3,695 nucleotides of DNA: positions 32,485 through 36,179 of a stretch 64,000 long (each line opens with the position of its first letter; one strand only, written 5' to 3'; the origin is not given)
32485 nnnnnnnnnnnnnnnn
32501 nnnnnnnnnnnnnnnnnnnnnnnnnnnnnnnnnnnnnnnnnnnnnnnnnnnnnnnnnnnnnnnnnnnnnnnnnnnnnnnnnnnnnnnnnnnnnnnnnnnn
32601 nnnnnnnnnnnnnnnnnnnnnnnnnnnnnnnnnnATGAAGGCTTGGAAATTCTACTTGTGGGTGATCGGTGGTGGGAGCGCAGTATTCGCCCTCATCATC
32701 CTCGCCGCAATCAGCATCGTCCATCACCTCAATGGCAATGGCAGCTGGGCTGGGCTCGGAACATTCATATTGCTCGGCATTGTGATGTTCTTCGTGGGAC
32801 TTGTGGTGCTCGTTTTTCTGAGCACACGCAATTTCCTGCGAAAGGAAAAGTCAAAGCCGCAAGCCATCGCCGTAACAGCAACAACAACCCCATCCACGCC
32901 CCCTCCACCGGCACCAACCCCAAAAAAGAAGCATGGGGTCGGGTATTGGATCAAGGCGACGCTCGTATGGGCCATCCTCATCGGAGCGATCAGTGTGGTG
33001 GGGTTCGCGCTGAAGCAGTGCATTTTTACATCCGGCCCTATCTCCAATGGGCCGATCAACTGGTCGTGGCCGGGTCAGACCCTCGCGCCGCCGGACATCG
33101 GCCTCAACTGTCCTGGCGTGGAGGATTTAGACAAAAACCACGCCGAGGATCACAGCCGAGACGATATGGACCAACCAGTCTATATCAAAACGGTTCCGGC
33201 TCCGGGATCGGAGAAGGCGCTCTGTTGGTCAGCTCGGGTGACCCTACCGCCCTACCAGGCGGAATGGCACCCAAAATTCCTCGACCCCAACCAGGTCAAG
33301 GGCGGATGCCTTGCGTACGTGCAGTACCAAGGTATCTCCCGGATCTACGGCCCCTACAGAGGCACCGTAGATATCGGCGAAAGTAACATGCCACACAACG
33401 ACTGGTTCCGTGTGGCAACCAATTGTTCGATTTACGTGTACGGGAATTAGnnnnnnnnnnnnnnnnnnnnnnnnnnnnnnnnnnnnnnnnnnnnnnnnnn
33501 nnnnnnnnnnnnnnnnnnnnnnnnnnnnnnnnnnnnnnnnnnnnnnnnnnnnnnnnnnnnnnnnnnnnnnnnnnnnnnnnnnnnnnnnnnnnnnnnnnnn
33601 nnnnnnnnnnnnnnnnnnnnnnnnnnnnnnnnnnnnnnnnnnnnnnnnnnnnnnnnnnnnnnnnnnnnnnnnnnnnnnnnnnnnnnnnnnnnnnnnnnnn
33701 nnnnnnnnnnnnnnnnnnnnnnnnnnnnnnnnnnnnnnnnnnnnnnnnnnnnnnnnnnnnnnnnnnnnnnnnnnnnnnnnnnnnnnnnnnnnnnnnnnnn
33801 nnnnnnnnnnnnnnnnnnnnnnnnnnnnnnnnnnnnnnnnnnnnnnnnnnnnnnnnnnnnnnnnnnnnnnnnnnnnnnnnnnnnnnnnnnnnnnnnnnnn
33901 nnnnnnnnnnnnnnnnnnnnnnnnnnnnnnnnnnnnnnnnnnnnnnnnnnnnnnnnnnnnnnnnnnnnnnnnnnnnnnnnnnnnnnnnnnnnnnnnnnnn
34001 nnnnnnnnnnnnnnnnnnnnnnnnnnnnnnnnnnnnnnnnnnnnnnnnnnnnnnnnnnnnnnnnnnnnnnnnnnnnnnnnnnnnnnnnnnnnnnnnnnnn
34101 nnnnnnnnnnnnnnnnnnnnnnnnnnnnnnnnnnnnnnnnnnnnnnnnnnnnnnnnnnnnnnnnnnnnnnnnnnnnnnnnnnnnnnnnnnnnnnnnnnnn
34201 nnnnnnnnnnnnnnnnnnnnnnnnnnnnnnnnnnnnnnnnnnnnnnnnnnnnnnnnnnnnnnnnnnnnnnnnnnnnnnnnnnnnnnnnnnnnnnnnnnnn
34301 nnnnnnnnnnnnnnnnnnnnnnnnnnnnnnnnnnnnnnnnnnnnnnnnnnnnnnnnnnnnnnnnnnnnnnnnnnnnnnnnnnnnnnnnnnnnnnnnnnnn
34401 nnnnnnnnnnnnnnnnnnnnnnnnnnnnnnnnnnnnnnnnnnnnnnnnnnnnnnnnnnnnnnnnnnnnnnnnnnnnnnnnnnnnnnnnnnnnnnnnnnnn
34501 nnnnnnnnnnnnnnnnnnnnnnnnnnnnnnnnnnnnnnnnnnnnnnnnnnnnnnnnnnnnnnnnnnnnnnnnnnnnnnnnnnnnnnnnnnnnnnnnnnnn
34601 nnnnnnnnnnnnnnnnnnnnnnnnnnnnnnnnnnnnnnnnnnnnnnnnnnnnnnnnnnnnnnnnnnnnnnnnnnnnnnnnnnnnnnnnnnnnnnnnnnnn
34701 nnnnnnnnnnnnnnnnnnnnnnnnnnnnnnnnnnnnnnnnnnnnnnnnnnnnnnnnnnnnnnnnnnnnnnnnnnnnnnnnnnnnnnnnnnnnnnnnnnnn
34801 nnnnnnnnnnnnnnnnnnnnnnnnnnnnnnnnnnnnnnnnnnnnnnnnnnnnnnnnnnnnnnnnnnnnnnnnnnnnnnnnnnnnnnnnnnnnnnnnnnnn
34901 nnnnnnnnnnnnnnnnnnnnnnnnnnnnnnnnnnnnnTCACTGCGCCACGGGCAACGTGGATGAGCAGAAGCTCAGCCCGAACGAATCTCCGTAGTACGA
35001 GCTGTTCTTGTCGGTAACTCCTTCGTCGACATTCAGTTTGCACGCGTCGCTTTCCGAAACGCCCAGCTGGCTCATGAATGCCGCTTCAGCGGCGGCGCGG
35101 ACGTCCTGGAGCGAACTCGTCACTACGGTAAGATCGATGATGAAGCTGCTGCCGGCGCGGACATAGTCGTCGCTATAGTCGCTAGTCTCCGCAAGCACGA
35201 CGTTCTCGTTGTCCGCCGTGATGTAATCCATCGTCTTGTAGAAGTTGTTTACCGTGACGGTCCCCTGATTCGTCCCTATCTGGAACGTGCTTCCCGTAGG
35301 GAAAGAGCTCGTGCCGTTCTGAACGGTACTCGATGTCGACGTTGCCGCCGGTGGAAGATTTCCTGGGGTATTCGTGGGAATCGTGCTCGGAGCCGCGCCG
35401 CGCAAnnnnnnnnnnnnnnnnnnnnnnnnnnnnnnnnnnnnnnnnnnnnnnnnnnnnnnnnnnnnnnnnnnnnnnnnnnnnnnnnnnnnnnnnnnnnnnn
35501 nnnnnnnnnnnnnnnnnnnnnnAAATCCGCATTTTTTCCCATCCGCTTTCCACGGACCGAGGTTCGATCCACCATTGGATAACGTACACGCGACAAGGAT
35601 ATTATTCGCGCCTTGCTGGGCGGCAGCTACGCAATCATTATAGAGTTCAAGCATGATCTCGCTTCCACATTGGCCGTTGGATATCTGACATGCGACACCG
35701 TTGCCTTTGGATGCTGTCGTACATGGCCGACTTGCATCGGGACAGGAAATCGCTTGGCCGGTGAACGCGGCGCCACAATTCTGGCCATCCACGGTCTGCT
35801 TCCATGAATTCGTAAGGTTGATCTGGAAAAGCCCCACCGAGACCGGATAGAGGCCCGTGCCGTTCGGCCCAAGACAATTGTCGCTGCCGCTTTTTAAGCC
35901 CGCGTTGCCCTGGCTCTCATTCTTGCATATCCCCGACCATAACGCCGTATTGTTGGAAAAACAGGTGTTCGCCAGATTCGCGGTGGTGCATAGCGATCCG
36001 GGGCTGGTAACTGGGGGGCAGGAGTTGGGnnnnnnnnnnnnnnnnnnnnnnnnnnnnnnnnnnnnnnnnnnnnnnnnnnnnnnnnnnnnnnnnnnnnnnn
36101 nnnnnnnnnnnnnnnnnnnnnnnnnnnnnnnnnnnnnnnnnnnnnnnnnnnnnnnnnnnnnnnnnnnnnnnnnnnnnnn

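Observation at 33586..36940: Tandem array of five VirB2/TrbC-like pilin paralogs, one fused to a lytic-transglycosylase-like domain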

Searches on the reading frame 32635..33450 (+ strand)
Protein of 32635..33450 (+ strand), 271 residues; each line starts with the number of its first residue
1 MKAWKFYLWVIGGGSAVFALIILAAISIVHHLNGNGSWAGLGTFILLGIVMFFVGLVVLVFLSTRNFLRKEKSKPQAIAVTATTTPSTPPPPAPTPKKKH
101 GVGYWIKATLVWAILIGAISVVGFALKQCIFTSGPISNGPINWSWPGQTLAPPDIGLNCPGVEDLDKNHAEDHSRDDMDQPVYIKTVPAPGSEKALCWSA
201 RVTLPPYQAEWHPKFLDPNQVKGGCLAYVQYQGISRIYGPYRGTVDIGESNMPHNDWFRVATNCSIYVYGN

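Call 3: search_protein_families(library=pfam, proteins=[window:32635-33450:+], max_evalue=1)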
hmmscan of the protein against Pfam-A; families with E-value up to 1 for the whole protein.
window:32635-33450:+ (271 aa): 2 families
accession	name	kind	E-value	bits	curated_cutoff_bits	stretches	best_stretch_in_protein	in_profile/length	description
PF01292.26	Ni_hydr_CYTB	-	0.0017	18.6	30.1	1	20-127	17-122/179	Prokaryotic cytochrome b561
PF09600.15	Cyd_oper_YbgE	-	0.019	15.8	25.2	1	99-131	27-59/79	Cyd operon protein YbgE (Cyd_oper_YbgE)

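Call 17: search_protein_families(library=ncbifam, proteins=[window:32635-33450:+], max_evalue=0.1)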
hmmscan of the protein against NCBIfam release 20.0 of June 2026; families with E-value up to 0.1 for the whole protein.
window:32635-33450:+ (271 aa): 2 families
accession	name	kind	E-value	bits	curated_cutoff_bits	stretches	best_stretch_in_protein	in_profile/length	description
NF046005.2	near_gluc_PtsG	equivalog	0.0036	17.5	45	1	44-125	7-81/85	MPN207a family PTS transporter accessory protein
NF046054.1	memb_MPN527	equivalog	0.0066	16.5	80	1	9-132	46-139/211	MPN527 family putative ECF transporter permease subunit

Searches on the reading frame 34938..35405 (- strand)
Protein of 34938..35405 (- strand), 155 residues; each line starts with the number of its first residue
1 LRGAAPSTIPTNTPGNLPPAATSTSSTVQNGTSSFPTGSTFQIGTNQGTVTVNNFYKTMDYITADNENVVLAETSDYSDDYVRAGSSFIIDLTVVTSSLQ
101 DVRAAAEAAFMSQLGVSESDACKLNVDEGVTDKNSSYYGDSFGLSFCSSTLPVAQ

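Call 3: search_protein_families(library=pfam, proteins=[window:34938-35405:-], max_evalue=1)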
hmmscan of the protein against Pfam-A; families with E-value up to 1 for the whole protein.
window:34938-35405:- (155 aa): 1 family
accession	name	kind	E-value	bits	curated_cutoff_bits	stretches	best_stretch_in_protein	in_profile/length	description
PF06350.17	HSL_N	-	0.14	11.6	25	1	53-150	78-170/306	Hormone-sensitive lipase (HSL) N-terminus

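Call 17: search_protein_families(library=ncbifam, proteins=[window:34938-35405:-], max_evalue=0.1)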
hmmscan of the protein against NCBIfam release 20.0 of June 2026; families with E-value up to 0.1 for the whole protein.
window:34938-35405:- (155 aa): 0 families

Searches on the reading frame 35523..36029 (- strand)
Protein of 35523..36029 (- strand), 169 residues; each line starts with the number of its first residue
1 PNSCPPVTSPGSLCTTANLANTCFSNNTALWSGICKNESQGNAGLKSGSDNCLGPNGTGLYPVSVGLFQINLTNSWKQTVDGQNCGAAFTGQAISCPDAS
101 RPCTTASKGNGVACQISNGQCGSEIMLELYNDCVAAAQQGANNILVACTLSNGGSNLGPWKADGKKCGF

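Call 36: search_solved_structures(query=A4, max_evalue=10, show_alignments=3)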
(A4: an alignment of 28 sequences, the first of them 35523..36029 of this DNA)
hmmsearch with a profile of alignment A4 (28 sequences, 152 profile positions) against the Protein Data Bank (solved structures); distinct sequences matched with E-value up to 10: 3.
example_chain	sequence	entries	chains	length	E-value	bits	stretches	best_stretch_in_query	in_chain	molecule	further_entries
5cwc_A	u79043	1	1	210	0.33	14.3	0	109-134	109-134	Designed helical repeat protein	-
7ng8_A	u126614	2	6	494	0.46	13.8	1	27-123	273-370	Outer membrane channel protein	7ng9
5bun_A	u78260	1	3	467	1.4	12.2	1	27-123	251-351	Outer membrane protein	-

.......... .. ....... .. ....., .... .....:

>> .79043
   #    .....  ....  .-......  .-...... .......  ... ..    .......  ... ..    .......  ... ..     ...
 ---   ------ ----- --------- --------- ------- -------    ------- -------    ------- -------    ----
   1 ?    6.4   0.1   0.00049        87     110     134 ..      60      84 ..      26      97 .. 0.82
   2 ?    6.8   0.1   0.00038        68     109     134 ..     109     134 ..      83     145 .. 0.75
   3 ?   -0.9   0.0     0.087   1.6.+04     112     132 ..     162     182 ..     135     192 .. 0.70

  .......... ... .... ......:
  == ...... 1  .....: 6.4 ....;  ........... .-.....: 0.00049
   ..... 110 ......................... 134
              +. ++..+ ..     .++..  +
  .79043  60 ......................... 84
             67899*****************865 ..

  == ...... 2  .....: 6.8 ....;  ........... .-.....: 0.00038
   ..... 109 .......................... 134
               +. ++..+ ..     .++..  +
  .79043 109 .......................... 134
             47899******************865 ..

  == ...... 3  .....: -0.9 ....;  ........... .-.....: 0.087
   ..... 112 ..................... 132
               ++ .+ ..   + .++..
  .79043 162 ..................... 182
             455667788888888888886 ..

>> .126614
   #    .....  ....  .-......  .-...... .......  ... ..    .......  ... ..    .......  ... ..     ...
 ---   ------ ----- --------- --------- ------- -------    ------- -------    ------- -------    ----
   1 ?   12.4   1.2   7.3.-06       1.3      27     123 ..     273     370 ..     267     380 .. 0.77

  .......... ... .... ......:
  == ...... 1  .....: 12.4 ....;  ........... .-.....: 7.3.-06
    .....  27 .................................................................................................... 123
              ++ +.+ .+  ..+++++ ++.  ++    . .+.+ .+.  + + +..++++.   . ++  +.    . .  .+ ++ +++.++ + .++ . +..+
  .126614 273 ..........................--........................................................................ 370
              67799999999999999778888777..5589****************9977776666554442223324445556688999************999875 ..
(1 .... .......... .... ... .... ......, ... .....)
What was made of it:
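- Tried and rejected: The profile search gave no meaningful hit (call 36).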

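Call 38: search_protein_families(library=pfam, alignment_id=A4, max_evalue=1)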
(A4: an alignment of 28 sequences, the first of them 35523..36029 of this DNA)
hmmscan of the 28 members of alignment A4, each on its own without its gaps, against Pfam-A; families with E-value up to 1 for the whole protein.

A. member 1, window:35523-36029:- (169 aa): 1 family
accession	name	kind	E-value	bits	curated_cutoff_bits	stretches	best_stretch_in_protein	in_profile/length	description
PF18896.5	SLT_3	-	0.0038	18.1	27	0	62-81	41-60/89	Lysozyme like domain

B. families by the number of members that match (of 28 scanned): 5 families
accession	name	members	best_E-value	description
PF18896.5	SLT_3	28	9.1e-10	Lysozyme like domain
PF01464.25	SLT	7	0.0056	Transglycosylase SLT domain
PF01301.25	Glyco_hydro_35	1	0.0035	Glycosyl hydrolases family 35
PF00676.26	E1_dh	1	0.13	Dehydrogenase E1 component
PF13292.11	DXP_synthase_N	1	0.28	1-deoxy-D-xylulose-5-phosphate synthase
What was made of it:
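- On Pfam PF18896 SLT_3 (lysozyme-like): All 28 aligned orthologues match at E <= 1, the best at 9e-10 (call 38).
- On Lysozyme-like / GH23 lytic transglycosylase fold: PF01464 is touched weakly by 7 of 28 orthologues, best E 0.0056 (call 38).
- All 28 orthologous domains hit SLT_3 (call 38).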

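Call 44: predict_structure(alignment_id=A4)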
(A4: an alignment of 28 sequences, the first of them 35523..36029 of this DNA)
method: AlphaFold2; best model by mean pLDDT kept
length: 169 residues; sequences in the alignment: 28
mean_pLDDT: 88.8   pTM: 0.85
mean pLDDT of the five models: 88.8, 83.9, 83.6, 82.7, 82.0
residues with pLDDT >= 90: 113; 70-90: 42; 50-70: 14; < 50: 0
segments of 3 or more residues with pLDDT < 50: none
pLDDT, mean of each block of 10 residues (from residue 1): 60 89 94 92 93 93 96 88 87 90 89 89 81 95 95 93 85
secondary structure, 60 per line:
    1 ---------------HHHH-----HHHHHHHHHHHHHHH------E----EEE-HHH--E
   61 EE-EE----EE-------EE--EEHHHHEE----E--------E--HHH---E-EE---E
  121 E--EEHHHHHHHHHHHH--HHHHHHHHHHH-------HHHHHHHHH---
elements in order: H16-19 H25-39 E51-53 E60-62 H85-88 H126-137 H140-150 H158-166

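Call 75: fold_search(model_id=the predicted structure, library=pdb)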
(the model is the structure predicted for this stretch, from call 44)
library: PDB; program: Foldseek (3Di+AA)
matches with E <= 10: 11; with E <= 0.001: 0
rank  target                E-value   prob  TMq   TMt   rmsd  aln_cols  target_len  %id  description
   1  3g3a_B                3.7e+00  0.10  0.31  0.40   8.1       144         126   17  Structure of a lamprey variable lymphocyte receptor in complex with a protein antigen (released 2009-06-23)
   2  1qqy                  3.9e+00  0.12  0.22  0.29   4.9        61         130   23  X-RAY CRYSTAL STRUCTURE ANALYSIS OF CANINE MILK LYSOZYME (APO-TYPE) (released 2000-06-09)
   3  3ojp                  5.0e+00  0.07  0.33  0.40   7.9       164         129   15  D52N Mutant of Hen Egg White Lysozyme (HEWL) (released 2011-03-02)
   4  7ave                  5.7e+00  0.06  0.31  0.37   8.8       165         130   14  Perdeuterated refolded hen egg-white lysozyme at 100 K (released 2021-05-12)
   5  1hem                  6.4e+00  0.08  0.35  0.43   8.4       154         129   14  STRUCTURAL AND THERMODYNAMIC ANALYSIS OF COMPENSATING MUTATIONS WITHIN THE CORE OF CHICKEN EGG WHITE LYSOZYME (released 1993-10-31)
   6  5aa2_D                6.4e+00  0.06  0.21  0.09   6.5        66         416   14  Crystal structure of MltF from Pseudomonas aeruginosa in complex with NAM-pentapeptide. (released 2016-10-12)
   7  1lsg                  6.4e+00  0.06  0.27  0.31   5.7        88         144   15  THREE-DIMENSIONAL STRUCTURE OF THE PLATELET INTEGRIN RECOGNITION SEGMENT OF THE FIBRINOGEN GAMMA CHAIN OBTAINED BY CARRI (released 1995-09-15)
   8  1hen                  7.7e+00  0.08  0.38  0.48   6.1       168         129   12  STRUCTURAL AND THERMODYNAMIC ANALYSIS OF COMPENSATING MUTATIONS WITHIN THE CORE OF CHICKEN EGG WHITE LYSOZYME (released 1993-10-31)
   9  3g3b_F                8.2e+00  0.04  0.27  0.35   9.0       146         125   14  Structure of a lamprey variable lymphocyte receptor mutant in complex with a protein antigen (released 2009-06-23)
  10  4yeo                  8.7e+00  0.04  0.24  0.30   6.6        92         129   16  Triclinic HEWL co-crystallised with cisplatin, studied at a data collection temperature of 150K - new refinement (released 2015-03-04)
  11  2vdw_H                9.2e+00  0.01  0.11  0.08  11.9        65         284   15  Guanosine N7 methyl-transferase sub-complex (D1-D12) of the vaccinia virus mRNA capping enzyme (released 2008-05-13)
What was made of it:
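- On Lysozyme-like / GH23 lytic transglycosylase fold: Foldseek is not significant but also lists lysozymes (call 75).
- Foldseek against the PDB is not significant (E >= 3.7, call 75), and a profile search of PDB sequences finds nothing (call 36).
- Tried and rejected: Not significant, E >= 3.7 (call 75).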
